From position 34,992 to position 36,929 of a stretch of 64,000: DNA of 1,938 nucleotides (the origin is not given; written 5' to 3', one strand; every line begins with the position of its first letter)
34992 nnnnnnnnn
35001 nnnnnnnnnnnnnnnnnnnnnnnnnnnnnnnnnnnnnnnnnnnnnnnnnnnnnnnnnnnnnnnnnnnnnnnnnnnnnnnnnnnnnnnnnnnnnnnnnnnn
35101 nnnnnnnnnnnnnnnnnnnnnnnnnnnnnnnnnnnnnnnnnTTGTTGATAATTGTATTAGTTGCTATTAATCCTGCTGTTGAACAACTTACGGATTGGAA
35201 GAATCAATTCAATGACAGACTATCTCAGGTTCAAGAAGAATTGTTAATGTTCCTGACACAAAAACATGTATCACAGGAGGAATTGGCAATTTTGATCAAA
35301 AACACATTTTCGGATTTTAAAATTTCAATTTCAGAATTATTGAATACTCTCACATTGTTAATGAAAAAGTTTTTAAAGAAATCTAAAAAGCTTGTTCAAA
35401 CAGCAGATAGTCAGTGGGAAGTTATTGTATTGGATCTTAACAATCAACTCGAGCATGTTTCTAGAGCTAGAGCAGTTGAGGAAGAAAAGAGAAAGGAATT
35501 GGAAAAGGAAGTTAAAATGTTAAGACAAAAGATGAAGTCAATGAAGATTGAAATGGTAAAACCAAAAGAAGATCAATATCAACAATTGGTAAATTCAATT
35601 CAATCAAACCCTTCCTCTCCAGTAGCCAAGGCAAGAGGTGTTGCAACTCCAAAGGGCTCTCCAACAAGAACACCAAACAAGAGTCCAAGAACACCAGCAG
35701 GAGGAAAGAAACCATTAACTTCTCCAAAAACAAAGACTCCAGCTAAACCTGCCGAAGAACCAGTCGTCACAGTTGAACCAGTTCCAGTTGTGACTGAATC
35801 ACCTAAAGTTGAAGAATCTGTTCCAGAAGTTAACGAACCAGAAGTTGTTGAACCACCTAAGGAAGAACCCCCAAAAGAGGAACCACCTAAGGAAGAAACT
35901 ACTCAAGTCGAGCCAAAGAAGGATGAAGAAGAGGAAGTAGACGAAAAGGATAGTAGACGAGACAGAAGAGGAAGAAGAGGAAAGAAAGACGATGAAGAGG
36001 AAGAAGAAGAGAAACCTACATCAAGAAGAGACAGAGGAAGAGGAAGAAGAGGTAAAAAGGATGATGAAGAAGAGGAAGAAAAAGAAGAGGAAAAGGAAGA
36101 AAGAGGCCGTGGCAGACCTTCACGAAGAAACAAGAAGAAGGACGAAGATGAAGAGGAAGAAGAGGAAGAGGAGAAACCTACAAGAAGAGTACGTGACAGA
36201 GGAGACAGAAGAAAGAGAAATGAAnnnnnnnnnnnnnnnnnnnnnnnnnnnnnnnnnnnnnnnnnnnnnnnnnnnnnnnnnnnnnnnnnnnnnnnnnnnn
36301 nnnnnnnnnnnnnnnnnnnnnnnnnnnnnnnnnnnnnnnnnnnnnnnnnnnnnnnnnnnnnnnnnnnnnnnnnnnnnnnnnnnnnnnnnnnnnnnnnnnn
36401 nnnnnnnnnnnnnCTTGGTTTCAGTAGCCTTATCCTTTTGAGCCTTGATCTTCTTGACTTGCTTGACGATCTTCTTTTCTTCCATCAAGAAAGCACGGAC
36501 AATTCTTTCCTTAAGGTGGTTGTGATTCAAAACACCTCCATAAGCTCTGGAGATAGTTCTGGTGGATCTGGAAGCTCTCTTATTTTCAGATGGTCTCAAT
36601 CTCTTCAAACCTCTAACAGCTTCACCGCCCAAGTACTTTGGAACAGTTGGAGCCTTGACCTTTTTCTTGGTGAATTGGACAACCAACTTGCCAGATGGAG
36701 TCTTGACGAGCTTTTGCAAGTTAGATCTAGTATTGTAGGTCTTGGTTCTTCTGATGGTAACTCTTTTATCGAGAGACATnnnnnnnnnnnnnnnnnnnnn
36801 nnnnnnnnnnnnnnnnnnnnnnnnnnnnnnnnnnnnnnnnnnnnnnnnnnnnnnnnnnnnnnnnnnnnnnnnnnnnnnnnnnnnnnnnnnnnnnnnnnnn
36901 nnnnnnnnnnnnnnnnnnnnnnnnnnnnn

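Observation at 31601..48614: Neighbourhood enriched in cilium/flagellum-associated genes (ARM-repeat protein, CFAP70, NEK kinase, ASH-domain protein)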

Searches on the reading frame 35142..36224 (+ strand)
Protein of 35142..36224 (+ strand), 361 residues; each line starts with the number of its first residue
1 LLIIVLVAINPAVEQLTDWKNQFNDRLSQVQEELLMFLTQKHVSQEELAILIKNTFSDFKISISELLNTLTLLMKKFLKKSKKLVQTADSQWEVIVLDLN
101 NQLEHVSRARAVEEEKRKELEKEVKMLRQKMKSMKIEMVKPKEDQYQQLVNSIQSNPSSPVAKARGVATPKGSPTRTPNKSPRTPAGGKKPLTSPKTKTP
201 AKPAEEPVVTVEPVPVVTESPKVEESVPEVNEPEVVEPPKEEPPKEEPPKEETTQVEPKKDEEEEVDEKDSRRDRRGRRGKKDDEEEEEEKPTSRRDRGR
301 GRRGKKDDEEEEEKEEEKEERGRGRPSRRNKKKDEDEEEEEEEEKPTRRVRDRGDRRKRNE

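Call 14: search_protein_families(library=pfam, max_evalue=0.01, proteins=[window:35142-36224:+])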
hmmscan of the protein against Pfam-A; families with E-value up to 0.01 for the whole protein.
window:35142-36224:+ (361 aa): 0 families

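Call 103: search_protein_families(library=pfam, max_evalue=0.01, proteins=[window:35142-36224:+])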
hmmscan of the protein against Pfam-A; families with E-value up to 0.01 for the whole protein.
window:35142-36224:+ (361 aa): 0 families

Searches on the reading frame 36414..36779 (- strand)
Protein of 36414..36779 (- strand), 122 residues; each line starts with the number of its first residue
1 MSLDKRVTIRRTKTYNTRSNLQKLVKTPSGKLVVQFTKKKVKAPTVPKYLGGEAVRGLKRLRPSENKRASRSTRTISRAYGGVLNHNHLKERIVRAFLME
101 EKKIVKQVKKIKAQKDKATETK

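Call 32: search_protein_families(library=pfam, max_evalue=0.001, proteins=[window:36414-36779:-])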
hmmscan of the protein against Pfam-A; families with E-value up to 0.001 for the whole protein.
window:36414-36779:- (122 aa): 1 family
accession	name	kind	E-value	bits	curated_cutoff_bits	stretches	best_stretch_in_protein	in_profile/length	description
PF01199.23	Ribosomal_L34e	-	2.7e-29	101.7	27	1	5-98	3-94/94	Ribosomal protein L34e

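Call 92: list_cluster_members(proteins=[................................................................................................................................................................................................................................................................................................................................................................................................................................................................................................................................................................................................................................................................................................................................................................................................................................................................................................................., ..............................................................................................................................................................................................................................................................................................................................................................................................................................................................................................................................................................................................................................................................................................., P0053, window:36414-36779:-, window:30175-30564:+, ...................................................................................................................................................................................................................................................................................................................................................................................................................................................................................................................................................])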
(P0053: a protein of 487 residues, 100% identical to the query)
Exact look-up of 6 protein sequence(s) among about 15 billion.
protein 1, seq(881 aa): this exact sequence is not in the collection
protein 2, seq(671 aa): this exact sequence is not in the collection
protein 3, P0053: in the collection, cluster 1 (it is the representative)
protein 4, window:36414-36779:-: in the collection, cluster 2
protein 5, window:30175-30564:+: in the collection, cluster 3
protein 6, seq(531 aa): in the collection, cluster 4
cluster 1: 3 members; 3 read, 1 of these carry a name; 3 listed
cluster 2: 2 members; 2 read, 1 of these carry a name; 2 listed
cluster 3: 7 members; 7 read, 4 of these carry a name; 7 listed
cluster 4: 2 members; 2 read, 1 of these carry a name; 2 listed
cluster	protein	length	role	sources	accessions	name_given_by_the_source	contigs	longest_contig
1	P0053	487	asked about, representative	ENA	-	-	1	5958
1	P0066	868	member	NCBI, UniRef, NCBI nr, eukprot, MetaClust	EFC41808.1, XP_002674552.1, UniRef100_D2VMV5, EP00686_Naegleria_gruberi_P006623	hypothetical protein NAEGRDRAFT_70274 [Naegleria gruberi] | Uncharacterized protein n=1 Tax=Naegleria gruberi TaxID=5762 RepID=D2VMV5_NAEGR | uncharacterized protein NAEGRDRAFT_70274 [Naegleria gruberi]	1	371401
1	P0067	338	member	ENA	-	-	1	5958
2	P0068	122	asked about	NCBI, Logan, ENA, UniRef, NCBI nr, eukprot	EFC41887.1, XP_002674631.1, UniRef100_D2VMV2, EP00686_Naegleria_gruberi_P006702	ribosomal protein L34e [Naegleria gruberi] | Ribosomal protein L34e n=1 Tax=Naegleria gruberi TaxID=5762 RepID=D2VMV2_NAEGR | XP_002674631.1 ribosomal protein L34e [Naegleria gruberi strain NEG-M]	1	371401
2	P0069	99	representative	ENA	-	-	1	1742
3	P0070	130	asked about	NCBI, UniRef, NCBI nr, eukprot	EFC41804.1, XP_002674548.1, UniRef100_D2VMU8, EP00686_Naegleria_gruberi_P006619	predicted protein [Naegleria gruberi] | Predicted protein n=1 Tax=Naegleria gruberi TaxID=5762 RepID=D2VMU8_NAEGR | uncharacterized protein NAEGRDRAFT_80585 [Naegleria gruberi]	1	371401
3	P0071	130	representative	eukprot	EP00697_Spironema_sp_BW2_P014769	gnl/Spiro4/531_TR294_c0_g1_i1.p1 ...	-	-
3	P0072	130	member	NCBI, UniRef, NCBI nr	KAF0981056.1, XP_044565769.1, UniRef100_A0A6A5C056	hypothetical protein FDP41_012844 [Naegleria fowleri] | 40S ribosomal protein S15a n=1 Tax=Naegleria fowleri TaxID=5763 RepID=A0A6A5C056_NAEFO | uncharacterized protein FDP41_012844 [Naegleria fowleri]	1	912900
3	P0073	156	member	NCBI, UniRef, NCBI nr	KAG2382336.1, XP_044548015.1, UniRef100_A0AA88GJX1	hypothetical protein C9374_005538 [Naegleria lovaniensis] | 40S ribosomal protein S15a n=1 Tax=Naegleria lovaniensis TaxID=51637 ... | uncharacterized protein C9374_005538 [Naegleria lovaniensis]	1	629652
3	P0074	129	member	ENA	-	-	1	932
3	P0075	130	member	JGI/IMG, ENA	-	-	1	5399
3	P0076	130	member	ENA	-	-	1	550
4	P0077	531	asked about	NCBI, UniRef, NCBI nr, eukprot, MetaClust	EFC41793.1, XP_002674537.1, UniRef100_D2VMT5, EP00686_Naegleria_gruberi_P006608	carboxypeptidase [Naegleria gruberi] | Carboxypeptidase n=1 Tax=Naegleria gruberi TaxID=5762 RepID=D2VMT5_NAEGR | XP_002674537.1 carboxypeptidase [Naegleria gruberi strain NEG-M]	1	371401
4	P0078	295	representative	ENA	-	-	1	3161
